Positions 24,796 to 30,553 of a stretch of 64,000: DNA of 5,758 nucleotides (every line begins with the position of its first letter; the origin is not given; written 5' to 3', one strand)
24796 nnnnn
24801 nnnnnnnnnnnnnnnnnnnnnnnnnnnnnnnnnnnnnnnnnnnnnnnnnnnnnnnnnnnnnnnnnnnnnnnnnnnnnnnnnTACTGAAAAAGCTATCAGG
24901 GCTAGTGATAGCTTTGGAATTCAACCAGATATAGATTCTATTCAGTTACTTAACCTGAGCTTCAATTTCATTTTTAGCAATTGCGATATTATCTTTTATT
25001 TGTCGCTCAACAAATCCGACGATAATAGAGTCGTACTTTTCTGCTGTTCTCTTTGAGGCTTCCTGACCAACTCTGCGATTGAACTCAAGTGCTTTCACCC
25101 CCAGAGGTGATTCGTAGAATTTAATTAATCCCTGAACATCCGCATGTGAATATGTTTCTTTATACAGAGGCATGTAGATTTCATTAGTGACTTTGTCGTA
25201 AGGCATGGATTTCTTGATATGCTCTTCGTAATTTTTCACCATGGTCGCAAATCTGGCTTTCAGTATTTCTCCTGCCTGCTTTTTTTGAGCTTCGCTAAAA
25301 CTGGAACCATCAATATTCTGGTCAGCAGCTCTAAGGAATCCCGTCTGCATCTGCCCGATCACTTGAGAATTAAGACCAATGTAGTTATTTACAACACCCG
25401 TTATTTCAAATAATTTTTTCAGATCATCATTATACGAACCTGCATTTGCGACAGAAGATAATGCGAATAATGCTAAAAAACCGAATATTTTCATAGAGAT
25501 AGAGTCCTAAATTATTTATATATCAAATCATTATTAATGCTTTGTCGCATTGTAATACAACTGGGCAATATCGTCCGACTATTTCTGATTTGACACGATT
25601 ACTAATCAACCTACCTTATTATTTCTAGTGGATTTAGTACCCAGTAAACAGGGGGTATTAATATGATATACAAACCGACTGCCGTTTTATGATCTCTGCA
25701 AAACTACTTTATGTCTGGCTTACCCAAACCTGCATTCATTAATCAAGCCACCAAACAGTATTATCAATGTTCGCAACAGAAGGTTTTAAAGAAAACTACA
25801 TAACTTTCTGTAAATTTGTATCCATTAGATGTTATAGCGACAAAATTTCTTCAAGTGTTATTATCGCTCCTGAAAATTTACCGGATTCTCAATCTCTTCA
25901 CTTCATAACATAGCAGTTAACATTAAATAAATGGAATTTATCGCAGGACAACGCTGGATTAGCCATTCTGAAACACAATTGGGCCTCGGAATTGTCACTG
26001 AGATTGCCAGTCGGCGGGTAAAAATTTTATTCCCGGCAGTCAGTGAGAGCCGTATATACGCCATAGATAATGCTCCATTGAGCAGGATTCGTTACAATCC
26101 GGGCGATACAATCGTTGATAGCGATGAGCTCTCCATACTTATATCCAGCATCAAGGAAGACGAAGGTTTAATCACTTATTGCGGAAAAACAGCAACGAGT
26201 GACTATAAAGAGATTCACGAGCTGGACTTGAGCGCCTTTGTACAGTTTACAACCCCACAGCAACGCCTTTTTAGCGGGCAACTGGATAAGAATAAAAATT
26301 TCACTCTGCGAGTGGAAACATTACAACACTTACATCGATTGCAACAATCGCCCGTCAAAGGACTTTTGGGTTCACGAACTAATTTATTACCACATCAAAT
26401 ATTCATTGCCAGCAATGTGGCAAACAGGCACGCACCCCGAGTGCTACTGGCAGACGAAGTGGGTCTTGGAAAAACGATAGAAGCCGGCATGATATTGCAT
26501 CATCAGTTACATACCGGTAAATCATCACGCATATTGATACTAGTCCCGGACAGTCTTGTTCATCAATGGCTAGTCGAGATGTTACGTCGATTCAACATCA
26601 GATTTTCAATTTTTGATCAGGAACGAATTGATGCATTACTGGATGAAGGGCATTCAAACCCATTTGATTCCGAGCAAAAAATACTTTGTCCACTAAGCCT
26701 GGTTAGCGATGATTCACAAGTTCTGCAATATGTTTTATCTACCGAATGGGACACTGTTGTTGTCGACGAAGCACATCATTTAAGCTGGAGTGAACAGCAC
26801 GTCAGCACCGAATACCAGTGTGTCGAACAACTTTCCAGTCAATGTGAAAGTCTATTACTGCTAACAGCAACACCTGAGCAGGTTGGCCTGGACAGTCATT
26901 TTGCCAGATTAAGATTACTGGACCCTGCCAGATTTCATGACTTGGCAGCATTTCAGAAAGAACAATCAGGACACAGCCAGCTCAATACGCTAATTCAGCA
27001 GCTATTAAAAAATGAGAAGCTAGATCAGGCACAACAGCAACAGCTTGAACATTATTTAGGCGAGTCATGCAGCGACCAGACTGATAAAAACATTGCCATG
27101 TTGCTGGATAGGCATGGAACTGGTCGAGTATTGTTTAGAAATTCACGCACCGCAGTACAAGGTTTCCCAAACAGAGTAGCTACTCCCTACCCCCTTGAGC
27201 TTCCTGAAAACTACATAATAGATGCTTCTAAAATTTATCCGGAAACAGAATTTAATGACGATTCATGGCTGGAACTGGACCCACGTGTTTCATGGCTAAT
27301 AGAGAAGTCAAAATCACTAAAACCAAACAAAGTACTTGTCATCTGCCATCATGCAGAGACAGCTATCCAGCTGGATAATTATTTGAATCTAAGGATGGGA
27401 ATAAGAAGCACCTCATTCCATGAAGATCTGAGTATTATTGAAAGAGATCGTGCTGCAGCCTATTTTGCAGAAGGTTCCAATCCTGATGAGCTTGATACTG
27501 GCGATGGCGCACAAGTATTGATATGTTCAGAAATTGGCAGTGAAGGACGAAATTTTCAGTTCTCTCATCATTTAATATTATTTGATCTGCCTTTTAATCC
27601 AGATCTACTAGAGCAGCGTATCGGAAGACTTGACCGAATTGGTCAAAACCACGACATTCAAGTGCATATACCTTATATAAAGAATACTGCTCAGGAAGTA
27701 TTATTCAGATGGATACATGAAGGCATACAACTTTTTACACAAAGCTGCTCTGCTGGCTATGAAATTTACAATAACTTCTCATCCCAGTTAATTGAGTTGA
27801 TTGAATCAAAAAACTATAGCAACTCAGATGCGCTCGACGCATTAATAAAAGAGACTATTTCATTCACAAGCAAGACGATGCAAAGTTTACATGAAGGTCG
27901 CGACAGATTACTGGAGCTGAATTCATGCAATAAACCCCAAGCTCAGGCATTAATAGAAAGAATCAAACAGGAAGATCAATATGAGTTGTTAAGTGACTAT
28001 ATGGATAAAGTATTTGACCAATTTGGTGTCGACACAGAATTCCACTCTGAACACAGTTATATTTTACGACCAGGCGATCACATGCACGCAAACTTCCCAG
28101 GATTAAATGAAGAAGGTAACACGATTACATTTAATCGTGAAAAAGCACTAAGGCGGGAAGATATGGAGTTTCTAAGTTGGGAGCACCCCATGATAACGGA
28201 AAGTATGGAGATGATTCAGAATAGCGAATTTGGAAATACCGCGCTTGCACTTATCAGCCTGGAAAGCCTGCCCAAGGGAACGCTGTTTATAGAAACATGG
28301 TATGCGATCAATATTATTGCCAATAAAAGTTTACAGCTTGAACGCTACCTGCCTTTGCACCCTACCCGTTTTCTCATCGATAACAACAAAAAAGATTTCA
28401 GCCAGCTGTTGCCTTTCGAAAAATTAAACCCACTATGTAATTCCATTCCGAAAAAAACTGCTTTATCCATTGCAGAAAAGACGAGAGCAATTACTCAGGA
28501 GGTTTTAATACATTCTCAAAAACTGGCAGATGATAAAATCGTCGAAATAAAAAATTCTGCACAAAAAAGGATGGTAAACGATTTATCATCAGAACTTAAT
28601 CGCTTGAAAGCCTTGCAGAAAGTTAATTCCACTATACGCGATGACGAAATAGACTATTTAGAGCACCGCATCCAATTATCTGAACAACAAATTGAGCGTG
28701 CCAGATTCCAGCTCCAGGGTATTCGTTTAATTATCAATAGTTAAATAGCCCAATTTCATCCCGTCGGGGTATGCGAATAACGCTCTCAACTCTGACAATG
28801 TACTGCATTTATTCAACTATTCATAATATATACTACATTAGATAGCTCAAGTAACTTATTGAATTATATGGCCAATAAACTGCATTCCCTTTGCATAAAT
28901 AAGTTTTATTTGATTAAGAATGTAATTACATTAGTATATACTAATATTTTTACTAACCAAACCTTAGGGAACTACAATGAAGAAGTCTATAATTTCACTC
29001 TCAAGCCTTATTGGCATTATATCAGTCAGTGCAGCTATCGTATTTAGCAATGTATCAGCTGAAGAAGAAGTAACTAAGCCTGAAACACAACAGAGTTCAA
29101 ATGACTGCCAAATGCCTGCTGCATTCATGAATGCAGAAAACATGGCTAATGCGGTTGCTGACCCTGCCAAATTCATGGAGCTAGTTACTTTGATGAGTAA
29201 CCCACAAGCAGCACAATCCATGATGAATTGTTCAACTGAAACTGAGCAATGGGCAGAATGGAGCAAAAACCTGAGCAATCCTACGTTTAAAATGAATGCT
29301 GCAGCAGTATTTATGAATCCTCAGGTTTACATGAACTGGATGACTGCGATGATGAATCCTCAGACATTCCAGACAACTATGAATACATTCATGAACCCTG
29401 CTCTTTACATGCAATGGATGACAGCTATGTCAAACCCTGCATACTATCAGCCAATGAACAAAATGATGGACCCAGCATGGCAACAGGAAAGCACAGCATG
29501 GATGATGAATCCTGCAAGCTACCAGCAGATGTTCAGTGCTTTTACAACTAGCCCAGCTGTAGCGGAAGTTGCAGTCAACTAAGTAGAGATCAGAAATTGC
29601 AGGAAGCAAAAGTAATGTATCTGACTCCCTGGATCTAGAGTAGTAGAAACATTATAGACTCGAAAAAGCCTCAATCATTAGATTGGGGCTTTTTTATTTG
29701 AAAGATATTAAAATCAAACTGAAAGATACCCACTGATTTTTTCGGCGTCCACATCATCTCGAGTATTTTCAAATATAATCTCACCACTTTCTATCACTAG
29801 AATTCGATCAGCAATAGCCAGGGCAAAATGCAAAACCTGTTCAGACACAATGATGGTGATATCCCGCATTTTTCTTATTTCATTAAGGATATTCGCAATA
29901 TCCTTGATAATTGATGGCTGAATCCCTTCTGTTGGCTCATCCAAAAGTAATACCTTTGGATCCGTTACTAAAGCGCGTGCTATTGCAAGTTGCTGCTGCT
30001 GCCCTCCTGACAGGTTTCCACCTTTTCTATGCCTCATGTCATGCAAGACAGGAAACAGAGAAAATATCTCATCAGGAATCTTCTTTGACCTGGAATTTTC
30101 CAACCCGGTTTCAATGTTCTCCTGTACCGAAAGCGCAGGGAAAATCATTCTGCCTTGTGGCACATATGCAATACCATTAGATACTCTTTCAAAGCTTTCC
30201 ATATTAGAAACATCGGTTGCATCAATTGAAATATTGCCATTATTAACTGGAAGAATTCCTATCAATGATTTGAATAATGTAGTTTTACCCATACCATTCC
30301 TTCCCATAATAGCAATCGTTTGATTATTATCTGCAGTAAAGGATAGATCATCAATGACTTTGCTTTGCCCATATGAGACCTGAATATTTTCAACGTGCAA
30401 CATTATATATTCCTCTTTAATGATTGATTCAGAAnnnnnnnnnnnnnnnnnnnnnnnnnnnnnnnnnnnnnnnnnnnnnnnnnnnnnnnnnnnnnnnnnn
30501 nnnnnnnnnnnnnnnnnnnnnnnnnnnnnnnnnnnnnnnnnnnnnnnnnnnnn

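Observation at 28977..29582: Secreted methionine-rich tandem-repeat protein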

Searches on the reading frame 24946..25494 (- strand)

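Call 11: search_protein_families(library=pfam, proteins=[window:24946-25494:-], max_evalue=0.00001)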
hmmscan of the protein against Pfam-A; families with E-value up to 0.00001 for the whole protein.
window:24946-25494:- (182 aa): 1 family
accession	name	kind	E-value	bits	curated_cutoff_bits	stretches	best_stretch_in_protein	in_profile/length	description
PF09832.14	DUF2059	-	1.1e-09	38.6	23.6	1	107-153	7-53/60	Uncharacterized protein conserved in bacteria (DUF2059)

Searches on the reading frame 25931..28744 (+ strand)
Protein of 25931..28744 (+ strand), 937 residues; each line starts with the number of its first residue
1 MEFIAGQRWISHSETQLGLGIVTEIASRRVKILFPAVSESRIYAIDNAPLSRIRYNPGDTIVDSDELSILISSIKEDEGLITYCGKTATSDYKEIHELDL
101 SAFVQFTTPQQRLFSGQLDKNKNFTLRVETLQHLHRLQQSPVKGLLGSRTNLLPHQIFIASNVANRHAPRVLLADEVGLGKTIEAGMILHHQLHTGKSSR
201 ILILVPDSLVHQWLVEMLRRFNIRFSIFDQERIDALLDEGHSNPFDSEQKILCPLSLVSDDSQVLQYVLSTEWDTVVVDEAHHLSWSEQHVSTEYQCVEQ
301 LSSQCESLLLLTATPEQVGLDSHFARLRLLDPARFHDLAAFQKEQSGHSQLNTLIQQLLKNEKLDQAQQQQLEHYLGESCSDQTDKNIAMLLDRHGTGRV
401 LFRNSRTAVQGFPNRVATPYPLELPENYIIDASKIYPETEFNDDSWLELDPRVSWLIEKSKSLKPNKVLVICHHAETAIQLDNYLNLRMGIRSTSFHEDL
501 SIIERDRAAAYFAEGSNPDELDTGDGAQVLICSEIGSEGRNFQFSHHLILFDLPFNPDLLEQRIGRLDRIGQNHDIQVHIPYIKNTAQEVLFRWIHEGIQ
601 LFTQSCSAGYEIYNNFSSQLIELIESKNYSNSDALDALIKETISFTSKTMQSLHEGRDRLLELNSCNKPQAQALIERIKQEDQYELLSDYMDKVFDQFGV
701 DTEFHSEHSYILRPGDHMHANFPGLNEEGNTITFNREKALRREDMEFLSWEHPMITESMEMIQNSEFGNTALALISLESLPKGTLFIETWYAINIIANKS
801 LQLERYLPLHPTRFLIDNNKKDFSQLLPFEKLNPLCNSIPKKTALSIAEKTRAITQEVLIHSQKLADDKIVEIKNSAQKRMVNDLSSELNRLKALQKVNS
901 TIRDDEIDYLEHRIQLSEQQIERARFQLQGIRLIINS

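Call 11: search_protein_families(library=pfam, proteins=[window:25931-28744:+], max_evalue=0.00001)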
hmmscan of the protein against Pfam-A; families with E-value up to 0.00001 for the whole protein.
window:25931-28744:+ (937 aa): 7 families
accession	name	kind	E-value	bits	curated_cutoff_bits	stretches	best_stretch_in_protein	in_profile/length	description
PF12137.13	RapA_C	-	1.3e-127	426.3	26.8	1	575-935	1-359/360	RNA polymerase recycling family C-terminal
PF18339.7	Tudor_1_RapA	-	1.6e-24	86.1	26.3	1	3-53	1-51/51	RapA N-terminal Tudor like domain 1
PF18337.7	Tudor_RapA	-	3.4e-18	66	26.4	1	55-116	1-62/62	RapA N-terminal Tudor like domain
PF00176.29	SNF2-rel_dom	-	1e-17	64.7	24.9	1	168-363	17-200/290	SNF2-related domain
PF00271.37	Helicase_C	-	4.2e-15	56.4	23.5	1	461-571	11-110/110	Helicase conserved C-terminal domain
PF04851.21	ResIII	-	1.3e-13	51.7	22.5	1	151-316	3-163/164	Type III restriction enzyme, res subunit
PF00270.35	DEAD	-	4.1e-08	33.6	26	1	170-316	16-161/167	DEAD/DEAH box helicase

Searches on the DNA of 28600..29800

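Call 51: search_rna_families(source=window, start=28600, end=29800, threshold=evalue, max_evalue=1)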
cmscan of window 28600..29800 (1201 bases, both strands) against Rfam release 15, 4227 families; matches with E-value up to 1: 5.
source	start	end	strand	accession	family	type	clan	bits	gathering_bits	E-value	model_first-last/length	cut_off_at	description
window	29661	29708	+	RF02433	SpF36_sRNA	Gene; sRNA;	-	28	48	0.13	1-51/51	no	Streptococcus sRNA SpF36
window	29643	29706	+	RF02362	Yfr10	Gene; sRNA;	-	24.7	43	0.46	1-78/78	no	Cyanobacterial functional RNA 10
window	29615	29698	+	RF00506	Thr_leader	Cis-reg; leader;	-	22.9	55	0.12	1-118/118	no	Threonine operon leader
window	29659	29745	-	RF00506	Thr_leader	Cis-reg; leader;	-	22.3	55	0.17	1-118/118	no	Threonine operon leader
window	29643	29744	+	RF01673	PhrS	Gene; sRNA;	-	15.8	37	0.24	1-212/212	no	PhrS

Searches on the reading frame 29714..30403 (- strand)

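Call 11: search_protein_families(library=pfam, proteins=[window:29714-30403:-], max_evalue=0.00001)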
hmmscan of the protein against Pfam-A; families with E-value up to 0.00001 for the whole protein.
window:29714-30403:- (229 aa): 2 families
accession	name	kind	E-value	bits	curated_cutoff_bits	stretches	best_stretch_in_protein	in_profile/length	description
PF00005.33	ABC_tran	-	3.1e-33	115.7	25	1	18-158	2-136/137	ABC transporter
PF13304.12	AAA_21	-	4e-09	37.4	27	0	130-187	237-296/304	AAA domain, putative AbiEii toxin, Type IV TA system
